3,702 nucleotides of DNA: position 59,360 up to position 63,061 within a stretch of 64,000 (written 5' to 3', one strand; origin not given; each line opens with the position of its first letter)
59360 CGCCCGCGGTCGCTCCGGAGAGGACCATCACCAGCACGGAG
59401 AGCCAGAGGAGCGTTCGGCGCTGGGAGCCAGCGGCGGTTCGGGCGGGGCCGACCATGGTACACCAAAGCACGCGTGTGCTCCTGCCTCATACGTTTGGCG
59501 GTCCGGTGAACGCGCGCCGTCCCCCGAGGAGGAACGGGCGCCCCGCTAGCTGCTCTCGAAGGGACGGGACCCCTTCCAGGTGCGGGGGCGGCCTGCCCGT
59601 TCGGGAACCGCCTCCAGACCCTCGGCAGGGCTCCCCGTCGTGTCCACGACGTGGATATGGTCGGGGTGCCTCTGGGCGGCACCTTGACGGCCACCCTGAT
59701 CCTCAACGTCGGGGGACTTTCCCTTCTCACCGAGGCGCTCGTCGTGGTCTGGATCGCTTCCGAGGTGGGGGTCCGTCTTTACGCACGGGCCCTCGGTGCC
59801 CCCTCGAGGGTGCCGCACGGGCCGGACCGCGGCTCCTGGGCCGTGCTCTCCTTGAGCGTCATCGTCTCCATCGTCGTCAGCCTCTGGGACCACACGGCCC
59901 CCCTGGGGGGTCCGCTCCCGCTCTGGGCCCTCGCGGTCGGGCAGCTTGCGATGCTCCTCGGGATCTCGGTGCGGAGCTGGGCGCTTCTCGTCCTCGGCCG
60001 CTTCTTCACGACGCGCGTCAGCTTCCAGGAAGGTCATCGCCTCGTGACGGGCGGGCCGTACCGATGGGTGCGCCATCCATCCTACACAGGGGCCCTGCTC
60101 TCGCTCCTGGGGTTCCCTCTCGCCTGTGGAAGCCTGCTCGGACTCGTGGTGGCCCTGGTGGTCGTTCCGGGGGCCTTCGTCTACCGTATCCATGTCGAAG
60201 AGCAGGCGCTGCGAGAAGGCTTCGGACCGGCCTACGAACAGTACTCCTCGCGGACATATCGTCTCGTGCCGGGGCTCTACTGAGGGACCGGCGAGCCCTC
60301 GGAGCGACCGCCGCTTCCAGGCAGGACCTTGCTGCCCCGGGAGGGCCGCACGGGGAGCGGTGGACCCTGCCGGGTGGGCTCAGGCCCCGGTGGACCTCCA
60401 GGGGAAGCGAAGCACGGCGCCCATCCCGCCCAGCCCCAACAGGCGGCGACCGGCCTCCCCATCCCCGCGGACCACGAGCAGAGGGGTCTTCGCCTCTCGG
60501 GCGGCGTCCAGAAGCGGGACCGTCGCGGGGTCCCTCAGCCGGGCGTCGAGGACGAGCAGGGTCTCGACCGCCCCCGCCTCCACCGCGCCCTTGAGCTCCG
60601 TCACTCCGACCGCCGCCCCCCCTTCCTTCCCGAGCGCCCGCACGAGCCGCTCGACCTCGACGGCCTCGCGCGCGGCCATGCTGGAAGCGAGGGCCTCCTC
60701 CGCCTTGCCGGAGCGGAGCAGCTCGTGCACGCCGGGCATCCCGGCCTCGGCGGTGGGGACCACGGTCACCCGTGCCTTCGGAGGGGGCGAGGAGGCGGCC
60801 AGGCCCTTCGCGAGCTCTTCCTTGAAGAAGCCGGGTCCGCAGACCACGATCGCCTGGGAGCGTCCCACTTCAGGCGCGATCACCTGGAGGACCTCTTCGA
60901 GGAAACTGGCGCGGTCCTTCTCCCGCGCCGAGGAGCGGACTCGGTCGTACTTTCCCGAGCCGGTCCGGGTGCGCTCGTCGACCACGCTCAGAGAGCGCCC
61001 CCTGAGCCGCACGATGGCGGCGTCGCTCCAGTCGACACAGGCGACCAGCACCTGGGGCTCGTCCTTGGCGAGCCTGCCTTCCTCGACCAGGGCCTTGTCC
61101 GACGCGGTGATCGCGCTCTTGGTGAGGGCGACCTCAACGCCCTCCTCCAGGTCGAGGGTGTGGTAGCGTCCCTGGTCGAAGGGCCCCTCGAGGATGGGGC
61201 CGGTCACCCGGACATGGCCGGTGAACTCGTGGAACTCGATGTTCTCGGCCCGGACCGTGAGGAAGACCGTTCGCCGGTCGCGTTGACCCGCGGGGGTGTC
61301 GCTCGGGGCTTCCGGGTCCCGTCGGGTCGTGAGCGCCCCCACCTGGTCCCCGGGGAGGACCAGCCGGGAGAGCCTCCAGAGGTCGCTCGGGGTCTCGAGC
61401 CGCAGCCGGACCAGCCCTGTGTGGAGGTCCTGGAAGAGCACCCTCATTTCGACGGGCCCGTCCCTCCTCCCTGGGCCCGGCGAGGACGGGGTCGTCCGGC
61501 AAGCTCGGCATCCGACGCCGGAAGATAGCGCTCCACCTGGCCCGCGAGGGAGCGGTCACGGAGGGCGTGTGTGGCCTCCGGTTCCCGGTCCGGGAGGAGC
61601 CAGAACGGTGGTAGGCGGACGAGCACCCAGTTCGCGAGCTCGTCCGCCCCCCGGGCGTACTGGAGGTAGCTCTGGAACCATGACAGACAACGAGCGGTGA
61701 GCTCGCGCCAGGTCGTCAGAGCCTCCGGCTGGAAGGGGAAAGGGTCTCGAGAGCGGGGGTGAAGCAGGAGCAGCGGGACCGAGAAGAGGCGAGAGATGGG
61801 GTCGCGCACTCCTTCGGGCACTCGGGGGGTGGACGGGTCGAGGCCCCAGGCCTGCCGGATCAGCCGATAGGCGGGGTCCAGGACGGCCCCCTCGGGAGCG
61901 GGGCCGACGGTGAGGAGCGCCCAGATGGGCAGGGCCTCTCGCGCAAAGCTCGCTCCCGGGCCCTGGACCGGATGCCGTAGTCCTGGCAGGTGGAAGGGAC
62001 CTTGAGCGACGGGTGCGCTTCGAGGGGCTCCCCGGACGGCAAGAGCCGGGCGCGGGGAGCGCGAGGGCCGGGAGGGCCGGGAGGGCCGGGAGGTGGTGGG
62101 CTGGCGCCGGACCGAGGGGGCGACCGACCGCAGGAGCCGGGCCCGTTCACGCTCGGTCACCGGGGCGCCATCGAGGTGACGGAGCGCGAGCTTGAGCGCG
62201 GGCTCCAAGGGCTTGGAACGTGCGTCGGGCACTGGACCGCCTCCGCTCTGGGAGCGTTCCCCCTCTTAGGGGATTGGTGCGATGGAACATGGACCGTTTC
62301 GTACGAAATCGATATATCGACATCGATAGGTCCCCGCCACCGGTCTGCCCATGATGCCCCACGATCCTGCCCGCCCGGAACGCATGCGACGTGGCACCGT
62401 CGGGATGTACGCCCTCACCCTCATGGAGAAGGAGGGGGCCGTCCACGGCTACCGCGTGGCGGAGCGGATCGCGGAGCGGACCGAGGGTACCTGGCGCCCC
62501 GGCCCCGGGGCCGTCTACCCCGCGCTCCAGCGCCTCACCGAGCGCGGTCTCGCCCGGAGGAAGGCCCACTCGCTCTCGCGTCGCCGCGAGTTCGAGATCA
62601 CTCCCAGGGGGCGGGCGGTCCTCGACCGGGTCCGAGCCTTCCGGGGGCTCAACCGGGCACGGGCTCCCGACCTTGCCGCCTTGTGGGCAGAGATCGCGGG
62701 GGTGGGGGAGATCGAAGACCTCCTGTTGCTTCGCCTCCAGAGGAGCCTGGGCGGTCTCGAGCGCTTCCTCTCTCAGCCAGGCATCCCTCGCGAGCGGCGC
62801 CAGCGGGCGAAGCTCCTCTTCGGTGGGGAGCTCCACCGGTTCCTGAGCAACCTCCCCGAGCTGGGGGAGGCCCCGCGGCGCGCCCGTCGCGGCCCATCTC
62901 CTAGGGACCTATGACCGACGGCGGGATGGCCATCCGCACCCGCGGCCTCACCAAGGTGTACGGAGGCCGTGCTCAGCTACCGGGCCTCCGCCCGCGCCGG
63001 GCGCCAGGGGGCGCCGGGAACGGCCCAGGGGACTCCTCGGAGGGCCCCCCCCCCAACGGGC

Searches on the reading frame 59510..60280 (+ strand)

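Call 30: search_protein_families(library=pfam, proteins=[window:59510-60280:+], max_evalue=0.0001)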
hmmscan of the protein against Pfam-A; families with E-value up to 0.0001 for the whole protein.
window:59510-60280:+ (257 aa): 2 families
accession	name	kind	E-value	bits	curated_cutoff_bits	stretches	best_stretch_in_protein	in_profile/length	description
PF04140.19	ICMT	-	4.3e-20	72.4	24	1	148-235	5-94/95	Isoprenylcysteine carboxyl methyltransferase (ICMT) family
PF04191.18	PEMT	-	4.9e-18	65.9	25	1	140-239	2-103/105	Phospholipid methyltransferase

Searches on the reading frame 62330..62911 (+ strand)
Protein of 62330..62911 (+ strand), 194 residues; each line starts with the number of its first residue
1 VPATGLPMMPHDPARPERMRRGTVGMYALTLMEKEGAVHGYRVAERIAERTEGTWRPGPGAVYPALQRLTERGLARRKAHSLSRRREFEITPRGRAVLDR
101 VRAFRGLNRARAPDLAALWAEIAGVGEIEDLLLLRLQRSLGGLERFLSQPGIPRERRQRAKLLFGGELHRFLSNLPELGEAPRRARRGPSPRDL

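Call 30: search_protein_families(library=pfam, proteins=[window:62330-62911:+], max_evalue=0.0001)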
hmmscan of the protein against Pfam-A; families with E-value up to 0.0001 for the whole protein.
window:62330-62911:+ (194 aa): 1 family
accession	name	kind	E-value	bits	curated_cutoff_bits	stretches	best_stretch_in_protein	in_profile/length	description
PF03551.20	PadR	-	4.9e-15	55.7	27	1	29-99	2-74/75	Transcriptional regulator PadR-like family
